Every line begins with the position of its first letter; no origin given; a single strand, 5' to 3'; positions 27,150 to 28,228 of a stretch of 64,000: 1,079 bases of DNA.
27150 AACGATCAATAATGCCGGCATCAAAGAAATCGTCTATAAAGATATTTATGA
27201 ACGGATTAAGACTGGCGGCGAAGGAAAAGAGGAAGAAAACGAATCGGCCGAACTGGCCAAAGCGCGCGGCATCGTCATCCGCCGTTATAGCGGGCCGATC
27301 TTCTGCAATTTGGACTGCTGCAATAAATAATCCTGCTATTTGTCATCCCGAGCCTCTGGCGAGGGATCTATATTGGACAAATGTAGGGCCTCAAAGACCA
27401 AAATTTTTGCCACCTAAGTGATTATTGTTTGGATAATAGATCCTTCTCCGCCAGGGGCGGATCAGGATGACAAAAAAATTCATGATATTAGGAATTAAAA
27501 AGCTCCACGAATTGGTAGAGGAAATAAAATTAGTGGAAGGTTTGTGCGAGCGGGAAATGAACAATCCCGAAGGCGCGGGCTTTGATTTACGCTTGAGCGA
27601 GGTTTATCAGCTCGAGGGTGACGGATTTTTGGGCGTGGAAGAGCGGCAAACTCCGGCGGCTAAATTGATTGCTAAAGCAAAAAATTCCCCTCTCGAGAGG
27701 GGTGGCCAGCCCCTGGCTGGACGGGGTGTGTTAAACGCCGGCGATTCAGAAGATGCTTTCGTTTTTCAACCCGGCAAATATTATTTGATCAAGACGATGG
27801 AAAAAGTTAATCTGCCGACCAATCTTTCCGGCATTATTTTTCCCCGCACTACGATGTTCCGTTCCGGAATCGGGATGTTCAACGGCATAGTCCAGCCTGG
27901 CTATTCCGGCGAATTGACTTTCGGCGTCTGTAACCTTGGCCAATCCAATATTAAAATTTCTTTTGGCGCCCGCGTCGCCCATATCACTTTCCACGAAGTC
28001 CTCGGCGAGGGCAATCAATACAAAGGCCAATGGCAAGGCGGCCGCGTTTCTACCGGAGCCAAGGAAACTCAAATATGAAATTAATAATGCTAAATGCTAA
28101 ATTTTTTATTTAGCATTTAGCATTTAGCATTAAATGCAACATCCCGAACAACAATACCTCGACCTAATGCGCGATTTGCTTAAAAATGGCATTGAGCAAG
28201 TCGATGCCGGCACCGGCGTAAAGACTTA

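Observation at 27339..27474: Family-1 MITE-like palindromic elements wedged between functionally paired genes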

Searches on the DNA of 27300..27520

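Call 27: search_rna_families(source=window, start=27300, end=27520, threshold=evalue, max_evalue=10)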
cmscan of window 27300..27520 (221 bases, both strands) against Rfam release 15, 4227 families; matches with E-value up to 10: 1.
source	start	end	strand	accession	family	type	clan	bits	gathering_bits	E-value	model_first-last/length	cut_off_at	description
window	27344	27468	+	RF03517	MIR5225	Gene; miRNA;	-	13.7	72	2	1-126/126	no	MIR5225 microRNA precursor family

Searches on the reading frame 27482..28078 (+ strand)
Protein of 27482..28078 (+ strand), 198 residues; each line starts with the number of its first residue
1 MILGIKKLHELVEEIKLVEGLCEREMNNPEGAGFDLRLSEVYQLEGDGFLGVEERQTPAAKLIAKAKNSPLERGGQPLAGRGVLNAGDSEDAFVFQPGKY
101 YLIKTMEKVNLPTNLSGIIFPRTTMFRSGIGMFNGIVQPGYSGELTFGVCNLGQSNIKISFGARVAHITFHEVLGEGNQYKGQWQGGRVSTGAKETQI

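Call 29: find_homologous_proteins(query=window:27482-28078:+)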
Query window:27482-28078:+ (198 aa): 1648 proteins with E <= 0.001 among 1803 candidates; the best 120 are listed.
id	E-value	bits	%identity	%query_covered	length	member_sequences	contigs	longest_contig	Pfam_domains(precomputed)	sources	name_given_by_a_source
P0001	2.9e-127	440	100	100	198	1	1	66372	PF00692.25,PF22769.2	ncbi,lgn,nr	ncbi:MAG: hypothetical protein PHO56_02390 [Patescibacteria group bacterium]|nr:hypothetical protein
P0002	6.0e-115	400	90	100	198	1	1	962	PF00692.25,PF22769.2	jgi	jgi:deoxycytidine triphosphate deaminase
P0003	1.4e-105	369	84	100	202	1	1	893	PF00692.25,PF22769.2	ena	-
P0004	4.7e-104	364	82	100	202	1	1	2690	PF00692.25,PF22769.2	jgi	jgi:deoxycytidine triphosphate deaminase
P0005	1.3e-103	363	82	100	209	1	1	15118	PF00692.25,PF22769.2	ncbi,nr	ncbi:MAG: hypothetical protein PHE24_06250 [Patescibacteria group bacterium]|nr:hypothetical protein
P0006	2.5e-100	352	82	100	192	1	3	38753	PF00692.25,PF22769.2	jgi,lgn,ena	jgi:deoxycytidine triphosphate deaminase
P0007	2.5e-99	349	82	100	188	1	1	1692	PF00692.25,PF22769.2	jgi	jgi:deoxycytidine triphosphate deaminase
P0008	3.7e-99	348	80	100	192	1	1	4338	PF00692.25,PF22769.2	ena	-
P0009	5.2e-99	348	81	100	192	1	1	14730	PF00692.25,PF22769.2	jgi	jgi:deoxycytidine triphosphate deaminase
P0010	7.8e-99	347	82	100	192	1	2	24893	PF00692.25,PF22769.2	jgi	jgi:deoxycytidine triphosphate deaminase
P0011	2.2e-98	346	81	100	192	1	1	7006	PF00692.25,PF22769.2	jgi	jgi:deoxycytidine triphosphate deaminase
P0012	2.8e-98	345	79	100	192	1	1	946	PF00692.25,PF22769.2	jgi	jgi:deoxycytidine triphosphate deaminase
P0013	8.6e-98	344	80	100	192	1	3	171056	PF00692.25,PF22769.2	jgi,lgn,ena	jgi:deoxycytidine triphosphate deaminase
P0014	1.5e-97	343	81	100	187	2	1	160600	PF00692.25,PF22769.2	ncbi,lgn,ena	-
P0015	2.1e-97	343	82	100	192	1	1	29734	PF00692.25,PF22769.2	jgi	jgi:deoxycytidine triphosphate deaminase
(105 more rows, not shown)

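Call 30: find_encoding_contigs(protein=P0005, flank=2500, max_places=2)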
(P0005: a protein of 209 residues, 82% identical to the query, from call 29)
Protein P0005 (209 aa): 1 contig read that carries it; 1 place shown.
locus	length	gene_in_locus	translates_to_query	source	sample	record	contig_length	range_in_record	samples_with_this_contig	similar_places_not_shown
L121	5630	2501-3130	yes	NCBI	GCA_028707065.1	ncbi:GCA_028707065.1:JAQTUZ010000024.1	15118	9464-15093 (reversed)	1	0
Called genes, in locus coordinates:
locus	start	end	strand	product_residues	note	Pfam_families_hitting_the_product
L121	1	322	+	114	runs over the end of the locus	PF00687:Ribosomal_L1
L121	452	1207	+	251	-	PF06161:DUF975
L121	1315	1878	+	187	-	PF00383:dCMP_cyt_deam_1, PF14437:MafB19-deam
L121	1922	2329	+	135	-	PF00293:NUDIX, PF14815:NUDIX_4 (weak)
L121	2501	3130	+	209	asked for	PF22769:DCD, PF00692:dUTPase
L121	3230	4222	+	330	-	PF00303:Thymidylat_synt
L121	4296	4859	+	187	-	-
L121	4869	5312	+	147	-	PF00583:Acetyltransf_1, PF13673:Acetyltransf_10, PF13508:Acetyltransf_7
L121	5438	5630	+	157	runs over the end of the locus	PF00186:DHFR_1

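Call 31: find_encoding_contigs(protein=P0006, flank=2500, max_places=2)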
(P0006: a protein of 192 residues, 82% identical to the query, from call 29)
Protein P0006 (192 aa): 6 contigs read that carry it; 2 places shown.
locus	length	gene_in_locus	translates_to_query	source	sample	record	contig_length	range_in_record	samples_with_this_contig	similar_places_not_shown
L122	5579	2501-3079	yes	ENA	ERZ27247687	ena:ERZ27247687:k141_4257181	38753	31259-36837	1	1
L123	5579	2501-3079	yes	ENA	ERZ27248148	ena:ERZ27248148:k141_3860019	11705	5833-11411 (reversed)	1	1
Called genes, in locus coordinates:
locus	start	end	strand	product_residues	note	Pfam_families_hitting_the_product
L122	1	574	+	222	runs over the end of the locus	PF06790:UPF0259 (weak), PF06161:DUF975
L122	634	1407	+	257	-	PF00535:Glycos_transf_2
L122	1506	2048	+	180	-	PF00383:dCMP_cyt_deam_1, PF14437:MafB19-deam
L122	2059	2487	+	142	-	PF00293:NUDIX, PF14815:NUDIX_4 (weak)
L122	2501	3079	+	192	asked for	PF22769:DCD, PF00692:dUTPase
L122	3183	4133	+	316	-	PF00303:Thymidylat_synt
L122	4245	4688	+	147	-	PF13420:Acetyltransf_4 (weak), PF00583:Acetyltransf_1, PF13673:Acetyltransf_10, PF13508:Acetyltransf_7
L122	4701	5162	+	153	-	PF00186:DHFR_1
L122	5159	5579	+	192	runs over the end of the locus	PF13207:AAA_17, PF13238:AAA_18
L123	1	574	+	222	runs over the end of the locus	PF06790:UPF0259 (weak), PF06161:DUF975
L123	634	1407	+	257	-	PF00535:Glycos_transf_2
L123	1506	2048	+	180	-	PF00383:dCMP_cyt_deam_1, PF14437:MafB19-deam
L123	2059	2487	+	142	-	PF00293:NUDIX, PF14815:NUDIX_4 (weak)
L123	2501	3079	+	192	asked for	PF22769:DCD, PF00692:dUTPase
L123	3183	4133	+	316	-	PF00303:Thymidylat_synt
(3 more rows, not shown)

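Call 32: find_encoding_contigs(protein=P0013, flank=2500, max_places=2)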
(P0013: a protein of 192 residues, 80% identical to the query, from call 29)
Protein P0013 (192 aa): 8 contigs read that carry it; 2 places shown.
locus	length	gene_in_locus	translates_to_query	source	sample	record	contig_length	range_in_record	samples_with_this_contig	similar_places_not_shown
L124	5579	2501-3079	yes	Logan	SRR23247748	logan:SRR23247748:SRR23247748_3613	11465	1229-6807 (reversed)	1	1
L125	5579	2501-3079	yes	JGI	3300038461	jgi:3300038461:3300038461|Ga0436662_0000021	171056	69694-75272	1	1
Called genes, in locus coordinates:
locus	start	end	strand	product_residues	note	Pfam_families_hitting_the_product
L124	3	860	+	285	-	-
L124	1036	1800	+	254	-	PF13641:Glyco_tranf_2_3 (weak), PF00535:Glycos_transf_2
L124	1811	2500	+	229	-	PF00383:dCMP_cyt_deam_1, PF14437:MafB19-deam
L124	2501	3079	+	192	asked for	PF22769:DCD, PF00692:dUTPase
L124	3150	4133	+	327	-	PF00303:Thymidylat_synt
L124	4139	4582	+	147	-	PF00583:Acetyltransf_1, PF13673:Acetyltransf_10 (weak), PF13508:Acetyltransf_7 (weak)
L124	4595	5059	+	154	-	PF00186:DHFR_1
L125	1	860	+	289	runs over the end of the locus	-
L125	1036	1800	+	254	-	PF13641:Glyco_tranf_2_3 (weak), PF00535:Glycos_transf_2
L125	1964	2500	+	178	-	PF00383:dCMP_cyt_deam_1, PF14437:MafB19-deam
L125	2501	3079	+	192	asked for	PF22769:DCD, PF00692:dUTPase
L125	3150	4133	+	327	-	PF00303:Thymidylat_synt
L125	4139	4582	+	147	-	PF00583:Acetyltransf_1, PF13673:Acetyltransf_10 (weak), PF13508:Acetyltransf_7 (weak)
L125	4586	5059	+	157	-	PF00186:DHFR_1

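Call 33: find_encoding_contigs(protein=P0014, flank=2500, max_places=2)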
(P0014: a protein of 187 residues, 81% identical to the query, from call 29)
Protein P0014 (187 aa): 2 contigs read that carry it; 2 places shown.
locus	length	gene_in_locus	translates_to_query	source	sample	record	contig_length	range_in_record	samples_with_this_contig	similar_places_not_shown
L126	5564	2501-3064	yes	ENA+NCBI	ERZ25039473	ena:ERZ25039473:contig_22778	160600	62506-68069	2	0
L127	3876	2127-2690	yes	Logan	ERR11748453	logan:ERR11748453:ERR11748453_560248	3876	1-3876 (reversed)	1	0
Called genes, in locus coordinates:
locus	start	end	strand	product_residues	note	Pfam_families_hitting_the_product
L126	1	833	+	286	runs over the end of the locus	PF00687:Ribosomal_L1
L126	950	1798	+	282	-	-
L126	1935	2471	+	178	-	PF00383:dCMP_cyt_deam_1, PF14437:MafB19-deam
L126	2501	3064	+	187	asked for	PF22769:DCD, PF00692:dUTPase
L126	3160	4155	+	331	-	PF00303:Thymidylat_synt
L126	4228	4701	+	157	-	PF00186:DHFR_1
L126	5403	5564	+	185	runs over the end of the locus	PF13207:AAA_17, PF13238:AAA_18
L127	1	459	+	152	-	?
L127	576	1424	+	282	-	-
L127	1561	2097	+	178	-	PF00383:dCMP_cyt_deam_1, PF14437:MafB19-deam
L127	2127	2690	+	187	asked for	PF22769:DCD, PF00692:dUTPase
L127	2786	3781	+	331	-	PF00303:Thymidylat_synt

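Call 58: search_protein_families(library=pfam, proteins=[window:27482-28078:+])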
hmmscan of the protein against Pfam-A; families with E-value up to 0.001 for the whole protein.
window:27482-28078:+ (198 aa): 2 families
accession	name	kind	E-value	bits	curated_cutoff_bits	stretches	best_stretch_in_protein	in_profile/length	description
PF22769.1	DCD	-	3.5e-21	76.4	27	1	7-172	6-152/153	dCTP deaminase-like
PF00692.24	dUTPase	-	1.9e-11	44.3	22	1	91-175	22-106/129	dUTPase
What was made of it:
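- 27482..28078 (+): dCTP deaminase (dcd), downstream neighbour of dimer 1; identical to GenBank protein PHO56_02390 (198 aa). calls 29, 58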
